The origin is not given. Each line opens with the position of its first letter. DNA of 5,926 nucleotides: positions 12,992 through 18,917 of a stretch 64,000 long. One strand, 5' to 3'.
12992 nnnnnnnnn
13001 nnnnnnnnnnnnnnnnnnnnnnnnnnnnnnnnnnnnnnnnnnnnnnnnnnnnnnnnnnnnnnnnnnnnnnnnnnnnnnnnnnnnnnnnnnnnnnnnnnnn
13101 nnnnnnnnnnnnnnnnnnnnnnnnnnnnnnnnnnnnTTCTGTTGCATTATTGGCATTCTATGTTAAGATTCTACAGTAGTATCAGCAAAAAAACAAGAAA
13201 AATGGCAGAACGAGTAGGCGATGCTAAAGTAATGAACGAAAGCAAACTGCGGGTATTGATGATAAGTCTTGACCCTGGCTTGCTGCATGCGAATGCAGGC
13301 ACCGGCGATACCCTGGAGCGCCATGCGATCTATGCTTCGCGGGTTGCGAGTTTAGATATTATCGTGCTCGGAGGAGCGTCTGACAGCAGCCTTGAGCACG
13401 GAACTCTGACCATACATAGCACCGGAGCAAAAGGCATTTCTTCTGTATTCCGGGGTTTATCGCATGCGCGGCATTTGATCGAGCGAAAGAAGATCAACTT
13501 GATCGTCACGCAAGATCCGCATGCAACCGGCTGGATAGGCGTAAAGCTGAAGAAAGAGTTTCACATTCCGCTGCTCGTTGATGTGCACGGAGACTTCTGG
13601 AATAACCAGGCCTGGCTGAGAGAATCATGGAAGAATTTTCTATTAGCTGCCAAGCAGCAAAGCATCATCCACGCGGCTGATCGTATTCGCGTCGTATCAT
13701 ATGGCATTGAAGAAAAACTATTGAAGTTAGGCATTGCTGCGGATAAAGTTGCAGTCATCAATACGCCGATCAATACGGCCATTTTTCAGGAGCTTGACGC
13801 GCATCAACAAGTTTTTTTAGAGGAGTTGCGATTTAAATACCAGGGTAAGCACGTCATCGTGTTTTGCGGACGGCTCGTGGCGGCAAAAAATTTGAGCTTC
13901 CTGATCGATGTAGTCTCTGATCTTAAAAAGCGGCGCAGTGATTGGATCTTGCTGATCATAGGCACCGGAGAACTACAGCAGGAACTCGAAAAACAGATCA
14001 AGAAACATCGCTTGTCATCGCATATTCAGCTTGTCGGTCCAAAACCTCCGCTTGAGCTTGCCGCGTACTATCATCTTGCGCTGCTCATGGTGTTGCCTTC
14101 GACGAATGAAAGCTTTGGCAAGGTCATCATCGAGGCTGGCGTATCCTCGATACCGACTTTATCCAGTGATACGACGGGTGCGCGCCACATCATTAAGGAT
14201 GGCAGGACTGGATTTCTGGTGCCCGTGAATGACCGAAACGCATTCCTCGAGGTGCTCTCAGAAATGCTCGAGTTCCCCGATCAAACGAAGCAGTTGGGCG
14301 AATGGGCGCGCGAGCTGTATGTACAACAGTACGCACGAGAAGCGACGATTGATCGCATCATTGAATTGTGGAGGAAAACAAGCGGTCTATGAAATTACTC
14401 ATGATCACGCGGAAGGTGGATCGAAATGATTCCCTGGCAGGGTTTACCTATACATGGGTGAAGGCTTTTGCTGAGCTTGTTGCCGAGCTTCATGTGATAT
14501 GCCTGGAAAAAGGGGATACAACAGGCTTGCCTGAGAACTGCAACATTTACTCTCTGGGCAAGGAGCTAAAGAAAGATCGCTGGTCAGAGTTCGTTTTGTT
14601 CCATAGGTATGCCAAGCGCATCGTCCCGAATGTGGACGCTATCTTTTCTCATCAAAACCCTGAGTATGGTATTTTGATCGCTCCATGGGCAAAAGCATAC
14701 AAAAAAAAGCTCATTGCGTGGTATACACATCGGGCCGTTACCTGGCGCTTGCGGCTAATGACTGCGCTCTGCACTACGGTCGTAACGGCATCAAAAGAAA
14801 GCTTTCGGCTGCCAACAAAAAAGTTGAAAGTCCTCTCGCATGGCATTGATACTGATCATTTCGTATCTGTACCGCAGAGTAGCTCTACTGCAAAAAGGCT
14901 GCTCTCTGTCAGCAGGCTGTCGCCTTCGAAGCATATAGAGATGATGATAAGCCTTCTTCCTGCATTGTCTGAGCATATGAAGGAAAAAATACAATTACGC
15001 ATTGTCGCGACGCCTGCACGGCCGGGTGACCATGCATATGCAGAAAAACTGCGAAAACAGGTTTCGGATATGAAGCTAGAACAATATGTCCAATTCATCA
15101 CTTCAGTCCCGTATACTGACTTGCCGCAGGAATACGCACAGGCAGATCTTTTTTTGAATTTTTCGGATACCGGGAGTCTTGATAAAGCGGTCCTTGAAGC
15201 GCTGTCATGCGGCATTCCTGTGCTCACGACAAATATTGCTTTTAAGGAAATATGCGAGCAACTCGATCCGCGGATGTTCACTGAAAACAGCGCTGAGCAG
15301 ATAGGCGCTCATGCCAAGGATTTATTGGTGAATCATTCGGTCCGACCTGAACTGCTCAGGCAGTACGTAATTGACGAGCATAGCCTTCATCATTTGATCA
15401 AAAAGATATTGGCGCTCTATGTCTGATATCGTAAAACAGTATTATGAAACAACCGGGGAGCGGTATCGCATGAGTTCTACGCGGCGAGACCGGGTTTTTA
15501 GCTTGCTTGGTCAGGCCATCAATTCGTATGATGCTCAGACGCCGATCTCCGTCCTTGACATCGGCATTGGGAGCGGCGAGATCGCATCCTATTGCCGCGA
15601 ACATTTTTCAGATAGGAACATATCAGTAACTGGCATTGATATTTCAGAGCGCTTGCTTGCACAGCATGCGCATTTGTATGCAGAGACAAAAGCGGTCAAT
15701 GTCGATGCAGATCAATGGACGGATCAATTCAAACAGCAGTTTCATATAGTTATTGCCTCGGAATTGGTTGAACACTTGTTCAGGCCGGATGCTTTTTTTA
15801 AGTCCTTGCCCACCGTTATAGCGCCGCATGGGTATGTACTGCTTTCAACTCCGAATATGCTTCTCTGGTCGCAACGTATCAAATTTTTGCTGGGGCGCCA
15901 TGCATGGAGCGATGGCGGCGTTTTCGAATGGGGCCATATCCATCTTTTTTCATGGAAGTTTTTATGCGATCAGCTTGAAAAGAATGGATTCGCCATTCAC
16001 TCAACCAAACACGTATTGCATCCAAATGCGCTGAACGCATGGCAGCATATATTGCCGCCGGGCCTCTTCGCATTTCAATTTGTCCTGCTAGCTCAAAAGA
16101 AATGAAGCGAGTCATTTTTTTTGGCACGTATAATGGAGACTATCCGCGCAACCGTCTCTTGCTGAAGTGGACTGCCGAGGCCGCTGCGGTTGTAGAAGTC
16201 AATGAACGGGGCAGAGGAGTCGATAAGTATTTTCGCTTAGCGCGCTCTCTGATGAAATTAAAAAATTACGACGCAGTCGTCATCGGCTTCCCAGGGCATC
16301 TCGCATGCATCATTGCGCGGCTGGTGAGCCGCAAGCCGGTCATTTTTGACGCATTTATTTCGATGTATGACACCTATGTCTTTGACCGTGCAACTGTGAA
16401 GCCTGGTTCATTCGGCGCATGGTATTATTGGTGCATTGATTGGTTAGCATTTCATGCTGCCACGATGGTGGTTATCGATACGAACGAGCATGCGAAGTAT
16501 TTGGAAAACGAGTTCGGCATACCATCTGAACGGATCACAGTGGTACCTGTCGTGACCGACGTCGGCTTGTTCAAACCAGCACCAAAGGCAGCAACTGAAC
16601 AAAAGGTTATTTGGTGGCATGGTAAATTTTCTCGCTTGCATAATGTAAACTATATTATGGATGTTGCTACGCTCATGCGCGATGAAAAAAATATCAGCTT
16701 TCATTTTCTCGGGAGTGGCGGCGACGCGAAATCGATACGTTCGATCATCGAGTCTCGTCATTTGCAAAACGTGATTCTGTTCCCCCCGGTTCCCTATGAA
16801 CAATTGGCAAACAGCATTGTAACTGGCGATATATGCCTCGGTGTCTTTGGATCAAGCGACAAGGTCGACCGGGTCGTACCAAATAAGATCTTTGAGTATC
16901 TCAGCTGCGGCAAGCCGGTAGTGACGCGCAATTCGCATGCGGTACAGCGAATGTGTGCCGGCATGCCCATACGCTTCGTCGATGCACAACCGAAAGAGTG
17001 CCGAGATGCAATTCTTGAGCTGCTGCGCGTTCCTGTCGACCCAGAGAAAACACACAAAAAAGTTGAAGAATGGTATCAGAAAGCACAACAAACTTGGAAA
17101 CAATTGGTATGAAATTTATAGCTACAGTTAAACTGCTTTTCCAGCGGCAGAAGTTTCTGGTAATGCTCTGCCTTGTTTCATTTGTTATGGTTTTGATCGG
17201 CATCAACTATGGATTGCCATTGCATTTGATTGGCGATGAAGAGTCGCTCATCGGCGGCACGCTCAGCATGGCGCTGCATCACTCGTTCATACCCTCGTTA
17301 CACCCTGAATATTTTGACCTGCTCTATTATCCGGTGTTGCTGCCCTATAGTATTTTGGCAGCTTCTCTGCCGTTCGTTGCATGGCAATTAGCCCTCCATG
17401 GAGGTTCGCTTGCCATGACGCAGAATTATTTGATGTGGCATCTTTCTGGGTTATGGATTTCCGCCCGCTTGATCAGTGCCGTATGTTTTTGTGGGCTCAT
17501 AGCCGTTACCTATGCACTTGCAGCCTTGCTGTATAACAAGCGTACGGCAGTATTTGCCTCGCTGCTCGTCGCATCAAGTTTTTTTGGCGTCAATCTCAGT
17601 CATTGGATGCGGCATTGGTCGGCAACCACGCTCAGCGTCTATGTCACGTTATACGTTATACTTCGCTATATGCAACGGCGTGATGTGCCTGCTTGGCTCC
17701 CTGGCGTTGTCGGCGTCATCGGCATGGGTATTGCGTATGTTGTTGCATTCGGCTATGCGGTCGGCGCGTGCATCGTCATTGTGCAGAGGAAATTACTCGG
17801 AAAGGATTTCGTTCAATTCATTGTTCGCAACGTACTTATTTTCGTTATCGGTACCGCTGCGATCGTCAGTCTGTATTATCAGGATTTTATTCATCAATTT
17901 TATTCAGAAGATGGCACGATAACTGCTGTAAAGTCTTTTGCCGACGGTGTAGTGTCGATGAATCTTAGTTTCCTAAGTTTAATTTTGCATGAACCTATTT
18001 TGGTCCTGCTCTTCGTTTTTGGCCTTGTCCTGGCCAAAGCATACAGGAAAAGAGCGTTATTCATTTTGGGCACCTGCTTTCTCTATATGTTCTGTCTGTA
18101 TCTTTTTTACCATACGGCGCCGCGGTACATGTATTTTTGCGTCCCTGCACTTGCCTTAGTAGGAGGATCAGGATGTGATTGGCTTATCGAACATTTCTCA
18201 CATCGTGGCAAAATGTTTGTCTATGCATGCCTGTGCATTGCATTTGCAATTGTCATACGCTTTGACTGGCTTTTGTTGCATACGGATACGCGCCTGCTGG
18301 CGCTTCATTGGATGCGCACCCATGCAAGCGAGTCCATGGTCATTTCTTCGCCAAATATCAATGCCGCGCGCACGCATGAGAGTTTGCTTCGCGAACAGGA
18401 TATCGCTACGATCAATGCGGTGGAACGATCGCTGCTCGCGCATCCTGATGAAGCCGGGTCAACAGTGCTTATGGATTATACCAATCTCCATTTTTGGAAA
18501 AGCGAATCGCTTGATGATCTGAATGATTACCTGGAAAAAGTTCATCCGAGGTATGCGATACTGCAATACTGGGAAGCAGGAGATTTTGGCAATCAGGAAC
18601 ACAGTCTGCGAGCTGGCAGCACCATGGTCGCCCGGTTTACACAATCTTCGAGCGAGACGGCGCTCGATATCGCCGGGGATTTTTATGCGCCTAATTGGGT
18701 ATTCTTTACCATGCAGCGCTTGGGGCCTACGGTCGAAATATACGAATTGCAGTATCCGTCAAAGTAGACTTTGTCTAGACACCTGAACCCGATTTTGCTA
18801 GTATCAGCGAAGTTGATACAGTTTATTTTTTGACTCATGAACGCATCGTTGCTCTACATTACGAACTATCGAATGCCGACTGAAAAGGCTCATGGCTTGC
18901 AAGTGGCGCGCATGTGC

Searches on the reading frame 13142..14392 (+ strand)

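Call 5: search_protein_families(library=pfam, proteins=[window:13142-14392:+], max_evalue=0.01)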
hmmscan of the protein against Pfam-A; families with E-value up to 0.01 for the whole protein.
window:13142-14392:+ (416 aa): 5 families
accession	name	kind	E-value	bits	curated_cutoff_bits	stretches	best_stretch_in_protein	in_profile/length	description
PF00534.26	Glycos_transf_1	-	2.1e-36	125.5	26.4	1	232-391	11-171/172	Glycosyl transferases group 1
PF13692.12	Glyco_trans_1_4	-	7.1e-29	101.3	27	1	237-377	2-141/142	Glycosyl transferases group 1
PF13439.12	Glyco_transf_4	-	4.7e-13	50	28.5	1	96-213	51-169/170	Glycosyltransferase Family 4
PF13579.12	Glyco_trans_4_4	-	4e-11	43.9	29.7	1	67-206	17-155/158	Glycosyl transferase 4-like domain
PF20706.3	GT4-conflict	-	1.1e-07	31.6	26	1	233-403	194-362/385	Family 4 Glycosyltransferase in conflict systems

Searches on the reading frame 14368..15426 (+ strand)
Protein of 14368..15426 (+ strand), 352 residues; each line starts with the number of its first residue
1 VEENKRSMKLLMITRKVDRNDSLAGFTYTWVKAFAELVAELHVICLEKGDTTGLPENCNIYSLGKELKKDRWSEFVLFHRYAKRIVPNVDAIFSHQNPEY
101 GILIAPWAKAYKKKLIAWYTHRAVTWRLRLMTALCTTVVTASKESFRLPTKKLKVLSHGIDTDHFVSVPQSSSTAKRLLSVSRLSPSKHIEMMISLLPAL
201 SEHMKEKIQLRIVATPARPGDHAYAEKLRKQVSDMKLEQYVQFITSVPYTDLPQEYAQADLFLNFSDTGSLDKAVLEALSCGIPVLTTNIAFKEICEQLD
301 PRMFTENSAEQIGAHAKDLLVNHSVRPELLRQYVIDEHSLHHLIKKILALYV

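Call 5: search_protein_families(library=pfam, proteins=[window:14368-15426:+], max_evalue=0.01)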
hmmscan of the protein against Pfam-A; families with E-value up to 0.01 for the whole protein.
window:14368-15426:+ (352 aa): 5 families
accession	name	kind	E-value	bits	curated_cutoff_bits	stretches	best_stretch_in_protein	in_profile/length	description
PF00534.26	Glycos_transf_1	-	2.6e-18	66.6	26.4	1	171-322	11-158/172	Glycosyl transferases group 1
PF13692.12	Glyco_trans_1_4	-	2.2e-17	64.1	27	1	176-320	2-140/142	Glycosyl transferases group 1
PF13524.12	Glyco_trans_1_2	-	5.5e-07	30.1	25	1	208-348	15-143/144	Glycosyl transferase-like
PF20706.3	GT4-conflict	-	0.00048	19.7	26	1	152-288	173-311/385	Family 4 Glycosyltransferase in conflict systems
PF13439.12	Glyco_transf_4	-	0.00053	20.5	28.5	0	27-163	8-169/170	Glycosyltransferase Family 4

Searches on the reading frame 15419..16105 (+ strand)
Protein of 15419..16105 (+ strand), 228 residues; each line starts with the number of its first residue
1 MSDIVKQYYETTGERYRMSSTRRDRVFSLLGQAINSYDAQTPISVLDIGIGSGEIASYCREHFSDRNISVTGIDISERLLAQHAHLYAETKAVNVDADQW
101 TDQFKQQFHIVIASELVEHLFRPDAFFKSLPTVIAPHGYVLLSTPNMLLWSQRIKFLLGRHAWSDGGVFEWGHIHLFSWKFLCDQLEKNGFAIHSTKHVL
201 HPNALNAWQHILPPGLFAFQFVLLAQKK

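Call 5: search_protein_families(library=pfam, proteins=[window:15419-16105:+], max_evalue=0.01)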
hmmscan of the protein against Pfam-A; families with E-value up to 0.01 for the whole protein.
window:15419-16105:+ (228 aa): 9 families
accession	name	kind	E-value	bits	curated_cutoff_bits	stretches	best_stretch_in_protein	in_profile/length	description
PF13489.12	Methyltransf_23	-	2.3e-19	70.2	27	1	39-195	20-163/164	Methyltransferase domain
PF08242.18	Methyltransf_12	-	1.6e-12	48.4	30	1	46-139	1-97/98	Methyltransferase domain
PF13649.12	Methyltransf_25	-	2.1e-11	44.8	27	1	45-138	1-97/97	Methyltransferase domain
PF08241.18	Methyltransf_11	-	9.1e-11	42.7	21.2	1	46-141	1-94/95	Methyltransferase domain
PF13847.12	Methyltransf_31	-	8e-10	39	27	1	44-146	6-113/145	Methyltransferase domain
PF02353.26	CMAS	-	1.9e-08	34.4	27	1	43-210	64-231/273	Mycolic acid cyclopropane synthetase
PF05219.18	DREV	-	1e-05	25.2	26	1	36-144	88-188/265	DREV methyltransferase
PF07021.18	MetW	-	4e-05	23.8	21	1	44-168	16-134/193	Methionine biosynthesis protein MetW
PF13679.12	Methyltransf_32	-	0.003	18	27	1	27-95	10-80/143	Methyltransferase domain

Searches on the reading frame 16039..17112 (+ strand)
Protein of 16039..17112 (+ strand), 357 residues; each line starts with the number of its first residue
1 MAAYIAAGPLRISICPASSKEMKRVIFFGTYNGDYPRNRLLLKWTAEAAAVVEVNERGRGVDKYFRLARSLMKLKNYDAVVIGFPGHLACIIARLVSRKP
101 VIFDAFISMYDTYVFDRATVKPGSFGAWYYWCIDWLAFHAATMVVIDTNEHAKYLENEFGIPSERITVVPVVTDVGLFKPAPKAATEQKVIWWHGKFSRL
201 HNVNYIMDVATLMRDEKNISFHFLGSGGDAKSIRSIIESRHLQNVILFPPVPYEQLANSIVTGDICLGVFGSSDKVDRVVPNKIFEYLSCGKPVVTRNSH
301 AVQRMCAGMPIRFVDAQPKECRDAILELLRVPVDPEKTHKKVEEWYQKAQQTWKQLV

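Call 5: search_protein_families(library=pfam, proteins=[window:16039-17112:+], max_evalue=0.01)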
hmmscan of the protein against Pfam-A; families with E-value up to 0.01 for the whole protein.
window:16039-17112:+ (357 aa): 5 families
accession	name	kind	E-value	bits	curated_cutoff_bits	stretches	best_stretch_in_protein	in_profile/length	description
PF13692.12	Glyco_trans_1_4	-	3.2e-09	37.6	27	1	189-330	2-141/142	Glycosyl transferases group 1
PF13579.12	Glyco_trans_4_4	-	3.1e-07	31.3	29.7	1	59-170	55-156/158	Glycosyl transferase 4-like domain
PF00534.26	Glycos_transf_1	-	6.6e-07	29.5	26.4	1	182-332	9-159/172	Glycosyl transferases group 1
PF13439.12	Glyco_transf_4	-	3.4e-06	27.6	28.5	1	59-170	55-163/170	Glycosyltransferase Family 4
PF13524.12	Glyco_trans_1_2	-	4.8e-05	23.8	25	1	214-349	10-129/144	Glycosyl transferase-like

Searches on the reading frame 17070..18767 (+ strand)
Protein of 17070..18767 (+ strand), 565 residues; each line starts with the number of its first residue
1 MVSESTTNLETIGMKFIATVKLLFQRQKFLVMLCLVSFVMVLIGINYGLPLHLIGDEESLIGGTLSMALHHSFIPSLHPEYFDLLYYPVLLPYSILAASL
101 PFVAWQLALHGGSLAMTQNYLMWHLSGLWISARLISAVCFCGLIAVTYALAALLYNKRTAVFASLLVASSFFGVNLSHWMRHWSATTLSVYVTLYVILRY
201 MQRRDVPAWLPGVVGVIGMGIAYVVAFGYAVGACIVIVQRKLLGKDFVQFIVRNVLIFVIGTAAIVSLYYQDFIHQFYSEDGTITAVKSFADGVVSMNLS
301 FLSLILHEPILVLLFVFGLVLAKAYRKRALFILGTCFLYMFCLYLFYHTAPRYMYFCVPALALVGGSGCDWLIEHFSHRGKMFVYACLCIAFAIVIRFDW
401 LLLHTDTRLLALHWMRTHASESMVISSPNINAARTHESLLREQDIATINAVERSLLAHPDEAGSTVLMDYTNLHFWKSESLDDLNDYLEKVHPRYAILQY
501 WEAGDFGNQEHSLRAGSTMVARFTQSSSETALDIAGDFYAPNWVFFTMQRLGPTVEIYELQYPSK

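Call 5: search_protein_families(library=pfam, proteins=[window:17070-18767:+], max_evalue=0.01)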
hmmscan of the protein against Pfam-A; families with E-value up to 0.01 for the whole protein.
window:17070-18767:+ (565 aa): 1 family
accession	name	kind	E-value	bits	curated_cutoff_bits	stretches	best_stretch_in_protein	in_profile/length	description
PF13231.12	PMT_2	-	3.9e-06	27.6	26.1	1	131-253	23-148/160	Dolichyl-phosphate-mannose-protein mannosyltransferase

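Call 10: search_protein_families(library=ncbifam, proteins=[window:17070-18767:+], max_evalue=0.01)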
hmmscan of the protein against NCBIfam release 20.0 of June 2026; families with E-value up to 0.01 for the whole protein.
window:17070-18767:+ (565 aa): 0 families
